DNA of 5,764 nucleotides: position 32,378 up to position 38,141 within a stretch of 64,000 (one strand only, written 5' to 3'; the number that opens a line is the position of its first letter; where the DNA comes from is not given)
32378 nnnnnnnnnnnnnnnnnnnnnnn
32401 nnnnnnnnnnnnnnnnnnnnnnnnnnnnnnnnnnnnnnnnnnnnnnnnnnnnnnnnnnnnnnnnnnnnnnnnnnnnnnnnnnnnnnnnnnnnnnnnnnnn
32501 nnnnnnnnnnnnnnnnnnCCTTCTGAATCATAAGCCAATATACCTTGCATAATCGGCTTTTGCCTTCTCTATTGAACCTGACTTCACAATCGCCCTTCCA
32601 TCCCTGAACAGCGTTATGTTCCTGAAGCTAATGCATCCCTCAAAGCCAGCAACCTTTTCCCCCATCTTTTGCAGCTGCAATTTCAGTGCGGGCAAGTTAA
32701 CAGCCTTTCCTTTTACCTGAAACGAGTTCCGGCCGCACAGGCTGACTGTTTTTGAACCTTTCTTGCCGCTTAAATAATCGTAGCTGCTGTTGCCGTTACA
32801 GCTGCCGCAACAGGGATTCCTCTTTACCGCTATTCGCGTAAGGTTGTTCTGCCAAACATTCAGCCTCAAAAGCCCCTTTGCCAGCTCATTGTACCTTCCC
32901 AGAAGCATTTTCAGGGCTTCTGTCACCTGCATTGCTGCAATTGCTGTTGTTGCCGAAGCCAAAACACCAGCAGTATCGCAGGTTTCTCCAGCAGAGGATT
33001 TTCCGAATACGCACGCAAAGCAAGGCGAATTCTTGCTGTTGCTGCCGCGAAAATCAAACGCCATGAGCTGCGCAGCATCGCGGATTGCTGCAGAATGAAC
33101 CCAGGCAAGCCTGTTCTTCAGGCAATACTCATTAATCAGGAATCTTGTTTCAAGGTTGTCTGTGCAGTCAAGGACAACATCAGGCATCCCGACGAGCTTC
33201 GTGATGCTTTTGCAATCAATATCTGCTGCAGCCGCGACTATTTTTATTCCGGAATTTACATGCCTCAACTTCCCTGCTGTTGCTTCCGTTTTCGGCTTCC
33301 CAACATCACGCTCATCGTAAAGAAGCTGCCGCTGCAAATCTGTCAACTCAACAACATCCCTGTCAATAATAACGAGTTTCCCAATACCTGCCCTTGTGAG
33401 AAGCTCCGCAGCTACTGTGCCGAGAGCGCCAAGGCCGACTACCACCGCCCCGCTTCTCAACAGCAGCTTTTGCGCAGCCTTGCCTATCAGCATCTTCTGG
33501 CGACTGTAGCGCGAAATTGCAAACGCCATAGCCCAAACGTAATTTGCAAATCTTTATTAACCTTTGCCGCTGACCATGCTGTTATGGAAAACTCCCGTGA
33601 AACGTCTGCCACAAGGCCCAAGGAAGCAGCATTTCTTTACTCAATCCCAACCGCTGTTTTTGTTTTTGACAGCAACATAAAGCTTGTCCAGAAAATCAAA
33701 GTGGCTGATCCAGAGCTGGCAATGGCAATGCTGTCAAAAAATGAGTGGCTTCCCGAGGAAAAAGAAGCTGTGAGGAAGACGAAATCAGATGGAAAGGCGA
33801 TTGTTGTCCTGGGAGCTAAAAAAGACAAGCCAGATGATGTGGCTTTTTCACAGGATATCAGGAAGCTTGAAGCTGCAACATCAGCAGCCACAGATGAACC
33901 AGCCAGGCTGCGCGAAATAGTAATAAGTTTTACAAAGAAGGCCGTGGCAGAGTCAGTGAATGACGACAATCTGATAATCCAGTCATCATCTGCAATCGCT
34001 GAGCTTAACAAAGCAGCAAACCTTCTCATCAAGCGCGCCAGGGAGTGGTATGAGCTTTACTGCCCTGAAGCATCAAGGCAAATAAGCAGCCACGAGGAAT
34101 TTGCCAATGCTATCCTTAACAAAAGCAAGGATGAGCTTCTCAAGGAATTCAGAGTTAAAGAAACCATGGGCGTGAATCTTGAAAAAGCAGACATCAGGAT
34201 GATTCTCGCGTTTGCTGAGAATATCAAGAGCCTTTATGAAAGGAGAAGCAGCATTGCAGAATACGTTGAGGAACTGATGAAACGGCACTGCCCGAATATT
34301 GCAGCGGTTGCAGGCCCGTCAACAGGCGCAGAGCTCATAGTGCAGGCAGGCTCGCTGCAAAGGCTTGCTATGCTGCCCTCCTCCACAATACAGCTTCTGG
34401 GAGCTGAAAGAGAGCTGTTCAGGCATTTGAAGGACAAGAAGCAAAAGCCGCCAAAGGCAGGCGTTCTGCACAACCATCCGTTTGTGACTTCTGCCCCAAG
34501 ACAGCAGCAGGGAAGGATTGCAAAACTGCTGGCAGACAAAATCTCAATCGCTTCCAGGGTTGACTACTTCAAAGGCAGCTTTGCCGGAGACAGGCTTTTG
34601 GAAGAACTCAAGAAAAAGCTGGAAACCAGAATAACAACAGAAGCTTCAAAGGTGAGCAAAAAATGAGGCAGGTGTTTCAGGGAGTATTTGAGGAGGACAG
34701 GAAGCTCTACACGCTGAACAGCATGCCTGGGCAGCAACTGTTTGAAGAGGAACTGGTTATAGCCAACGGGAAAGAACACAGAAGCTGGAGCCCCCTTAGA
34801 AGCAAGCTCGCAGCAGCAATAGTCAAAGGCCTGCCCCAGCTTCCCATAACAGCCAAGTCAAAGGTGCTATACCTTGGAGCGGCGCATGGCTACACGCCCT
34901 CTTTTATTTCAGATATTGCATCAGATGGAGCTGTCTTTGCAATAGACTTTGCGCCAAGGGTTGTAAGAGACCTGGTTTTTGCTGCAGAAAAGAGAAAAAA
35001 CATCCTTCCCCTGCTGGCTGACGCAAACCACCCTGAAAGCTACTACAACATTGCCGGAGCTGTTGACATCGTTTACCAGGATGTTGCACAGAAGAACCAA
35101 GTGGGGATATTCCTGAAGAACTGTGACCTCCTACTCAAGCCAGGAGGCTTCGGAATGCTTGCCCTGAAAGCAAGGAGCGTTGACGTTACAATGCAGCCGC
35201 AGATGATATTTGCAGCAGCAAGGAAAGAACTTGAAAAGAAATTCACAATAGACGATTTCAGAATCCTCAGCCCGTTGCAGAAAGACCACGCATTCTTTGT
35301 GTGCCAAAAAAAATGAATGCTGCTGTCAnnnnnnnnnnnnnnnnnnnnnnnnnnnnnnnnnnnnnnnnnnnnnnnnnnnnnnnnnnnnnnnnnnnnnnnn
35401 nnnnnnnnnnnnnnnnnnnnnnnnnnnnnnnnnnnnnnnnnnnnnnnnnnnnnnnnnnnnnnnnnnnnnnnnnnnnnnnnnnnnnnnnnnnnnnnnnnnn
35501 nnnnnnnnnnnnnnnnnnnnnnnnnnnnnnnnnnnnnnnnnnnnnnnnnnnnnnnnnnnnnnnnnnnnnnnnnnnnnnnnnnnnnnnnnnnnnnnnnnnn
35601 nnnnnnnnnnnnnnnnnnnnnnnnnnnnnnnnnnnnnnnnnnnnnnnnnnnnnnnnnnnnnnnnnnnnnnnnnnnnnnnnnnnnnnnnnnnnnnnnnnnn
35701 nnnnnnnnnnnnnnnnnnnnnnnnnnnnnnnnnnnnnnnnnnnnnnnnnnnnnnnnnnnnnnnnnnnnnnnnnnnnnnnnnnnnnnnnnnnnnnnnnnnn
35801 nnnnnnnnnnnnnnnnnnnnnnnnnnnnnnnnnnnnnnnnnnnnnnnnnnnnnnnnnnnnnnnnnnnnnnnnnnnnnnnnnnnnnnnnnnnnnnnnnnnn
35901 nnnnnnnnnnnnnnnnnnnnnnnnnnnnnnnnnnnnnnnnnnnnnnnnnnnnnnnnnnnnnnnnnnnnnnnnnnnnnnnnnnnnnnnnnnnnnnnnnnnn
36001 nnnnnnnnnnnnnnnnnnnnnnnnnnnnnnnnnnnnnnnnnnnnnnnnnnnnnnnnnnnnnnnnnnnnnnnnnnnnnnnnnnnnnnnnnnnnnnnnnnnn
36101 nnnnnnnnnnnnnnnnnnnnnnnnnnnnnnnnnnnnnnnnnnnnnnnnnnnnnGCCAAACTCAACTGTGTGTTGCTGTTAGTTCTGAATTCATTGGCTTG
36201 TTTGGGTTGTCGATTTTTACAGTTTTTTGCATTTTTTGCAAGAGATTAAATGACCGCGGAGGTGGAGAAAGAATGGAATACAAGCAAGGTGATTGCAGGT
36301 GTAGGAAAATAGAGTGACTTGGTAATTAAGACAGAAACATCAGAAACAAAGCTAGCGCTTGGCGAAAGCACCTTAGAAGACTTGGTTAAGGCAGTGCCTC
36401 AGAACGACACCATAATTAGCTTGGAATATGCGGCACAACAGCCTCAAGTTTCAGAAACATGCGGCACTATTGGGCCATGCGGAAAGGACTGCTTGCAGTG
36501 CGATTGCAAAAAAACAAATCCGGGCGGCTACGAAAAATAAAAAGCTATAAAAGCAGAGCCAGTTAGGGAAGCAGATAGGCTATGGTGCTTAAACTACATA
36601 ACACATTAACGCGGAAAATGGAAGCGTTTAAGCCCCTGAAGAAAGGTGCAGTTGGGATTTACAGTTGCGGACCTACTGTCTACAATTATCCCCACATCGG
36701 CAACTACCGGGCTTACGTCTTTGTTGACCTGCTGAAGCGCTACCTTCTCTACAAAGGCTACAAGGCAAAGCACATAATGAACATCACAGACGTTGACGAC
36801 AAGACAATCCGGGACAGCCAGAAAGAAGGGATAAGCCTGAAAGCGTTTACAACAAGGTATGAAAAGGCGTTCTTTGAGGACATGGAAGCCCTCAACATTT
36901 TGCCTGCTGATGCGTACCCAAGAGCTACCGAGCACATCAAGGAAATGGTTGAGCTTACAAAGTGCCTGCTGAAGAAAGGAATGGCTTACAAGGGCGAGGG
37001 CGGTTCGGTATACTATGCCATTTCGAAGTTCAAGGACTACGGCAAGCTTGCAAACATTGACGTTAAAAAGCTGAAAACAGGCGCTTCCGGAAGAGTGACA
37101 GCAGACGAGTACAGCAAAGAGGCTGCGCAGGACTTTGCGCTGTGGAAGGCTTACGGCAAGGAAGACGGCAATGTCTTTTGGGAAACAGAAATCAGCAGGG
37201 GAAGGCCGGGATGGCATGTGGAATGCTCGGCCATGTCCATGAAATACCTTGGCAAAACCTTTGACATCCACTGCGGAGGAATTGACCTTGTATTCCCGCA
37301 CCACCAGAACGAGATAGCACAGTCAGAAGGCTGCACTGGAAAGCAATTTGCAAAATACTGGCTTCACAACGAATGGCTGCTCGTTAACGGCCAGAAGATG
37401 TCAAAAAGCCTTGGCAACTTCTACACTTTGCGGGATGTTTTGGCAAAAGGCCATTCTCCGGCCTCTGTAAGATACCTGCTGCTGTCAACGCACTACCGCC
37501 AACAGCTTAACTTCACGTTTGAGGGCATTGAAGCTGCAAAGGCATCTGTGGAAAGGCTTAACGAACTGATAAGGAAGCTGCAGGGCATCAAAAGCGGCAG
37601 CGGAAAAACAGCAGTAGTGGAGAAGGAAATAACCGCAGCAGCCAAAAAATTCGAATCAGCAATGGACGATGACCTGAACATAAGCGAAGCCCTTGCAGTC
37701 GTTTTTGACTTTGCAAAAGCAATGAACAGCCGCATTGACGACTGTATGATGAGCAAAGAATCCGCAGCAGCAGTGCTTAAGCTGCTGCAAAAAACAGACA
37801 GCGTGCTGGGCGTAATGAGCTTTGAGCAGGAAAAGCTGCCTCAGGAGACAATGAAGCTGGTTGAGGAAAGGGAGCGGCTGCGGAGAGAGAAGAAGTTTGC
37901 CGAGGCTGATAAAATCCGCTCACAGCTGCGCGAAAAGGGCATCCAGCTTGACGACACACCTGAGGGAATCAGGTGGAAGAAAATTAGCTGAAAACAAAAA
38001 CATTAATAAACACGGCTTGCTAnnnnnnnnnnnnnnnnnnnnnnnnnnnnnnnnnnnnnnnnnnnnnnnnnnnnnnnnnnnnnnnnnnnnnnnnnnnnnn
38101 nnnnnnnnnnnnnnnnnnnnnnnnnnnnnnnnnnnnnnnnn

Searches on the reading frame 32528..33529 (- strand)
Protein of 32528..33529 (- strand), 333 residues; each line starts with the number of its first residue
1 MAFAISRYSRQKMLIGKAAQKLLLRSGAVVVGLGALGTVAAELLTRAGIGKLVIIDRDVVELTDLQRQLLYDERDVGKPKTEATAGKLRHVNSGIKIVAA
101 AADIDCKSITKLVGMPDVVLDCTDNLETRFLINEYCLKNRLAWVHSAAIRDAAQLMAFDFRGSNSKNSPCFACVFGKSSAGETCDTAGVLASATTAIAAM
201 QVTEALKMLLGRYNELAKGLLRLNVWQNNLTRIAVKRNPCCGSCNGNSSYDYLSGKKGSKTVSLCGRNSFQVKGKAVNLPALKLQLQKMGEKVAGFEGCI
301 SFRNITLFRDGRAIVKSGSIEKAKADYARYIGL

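Call 23: search_protein_families(library=pfam, max_evalue=0.001, proteins=[window:32528-33529:-])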
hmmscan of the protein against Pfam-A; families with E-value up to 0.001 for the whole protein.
window:32528-33529:- (333 aa): 1 family
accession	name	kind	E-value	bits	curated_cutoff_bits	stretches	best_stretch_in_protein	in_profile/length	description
PF00899.27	ThiF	-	4.1e-64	216.4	28.1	1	8-241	1-236/238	ThiF family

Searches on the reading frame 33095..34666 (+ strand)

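Call 8: search_protein_families(library=pfam, max_evalue=0.001, proteins=[window:33095-34666:+])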
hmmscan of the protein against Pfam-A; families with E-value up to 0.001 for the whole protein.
window:33095-34666:+ (523 aa): 1 family
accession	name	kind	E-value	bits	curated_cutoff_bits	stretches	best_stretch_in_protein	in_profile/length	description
PF01798.23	Nop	-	6.3e-53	180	25.4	1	301-510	2-227/228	snoRNA binding domain, fibrillarin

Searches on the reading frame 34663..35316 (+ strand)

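Call 24: search_protein_families(library=pfam, max_evalue=0.001, proteins=[window:34663-35316:+])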
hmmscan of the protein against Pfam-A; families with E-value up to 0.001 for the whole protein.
window:34663-35316:+ (217 aa): 1 family
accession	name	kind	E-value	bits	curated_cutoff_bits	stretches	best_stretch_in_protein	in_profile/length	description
PF01269.23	Fibrillarin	-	3.3e-72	242.7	27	1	3-216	9-225/227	Fibrillarin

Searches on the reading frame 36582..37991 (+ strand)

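Call 9: search_protein_families(library=pfam, max_evalue=0.001, proteins=[window:36582-37991:+])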
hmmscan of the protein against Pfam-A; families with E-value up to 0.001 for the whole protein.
window:36582-37991:+ (469 aa): 7 families
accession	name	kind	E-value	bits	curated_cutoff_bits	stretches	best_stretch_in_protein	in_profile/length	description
PF01406.26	tRNA-synt_1e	-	3.9e-115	384.8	27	1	16-320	2-300/301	tRNA synthetases class I (C) catalytic domain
PF09334.17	tRNA-synt_1g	-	2e-13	50.3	20.1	2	34-144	11-122/391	tRNA synthetases class I (M)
PF09190.17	DALR_2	-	2.6e-12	47.5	22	1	356-411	1-55/57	DALR domain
PF01921.24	tRNA-synt_1f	-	7.6e-09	35.4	27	1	264-324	273-333/360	tRNA synthetases class I (K)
PF00133.28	tRNA-synt_1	-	1.7e-05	24.2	22.7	1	228-311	330-413/414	tRNA synthetases class I (I, L, M and V)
PF23493.1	CysS_C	-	3.4e-05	24.3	23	1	418-465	3-50/51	Cysteinyl-tRNA ligase anticodon binding domain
PF00749.27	tRNA-synt_1c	-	0.00061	19.2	23.4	0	36-138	13-97/314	tRNA synthetases class I (E and Q), catalytic domain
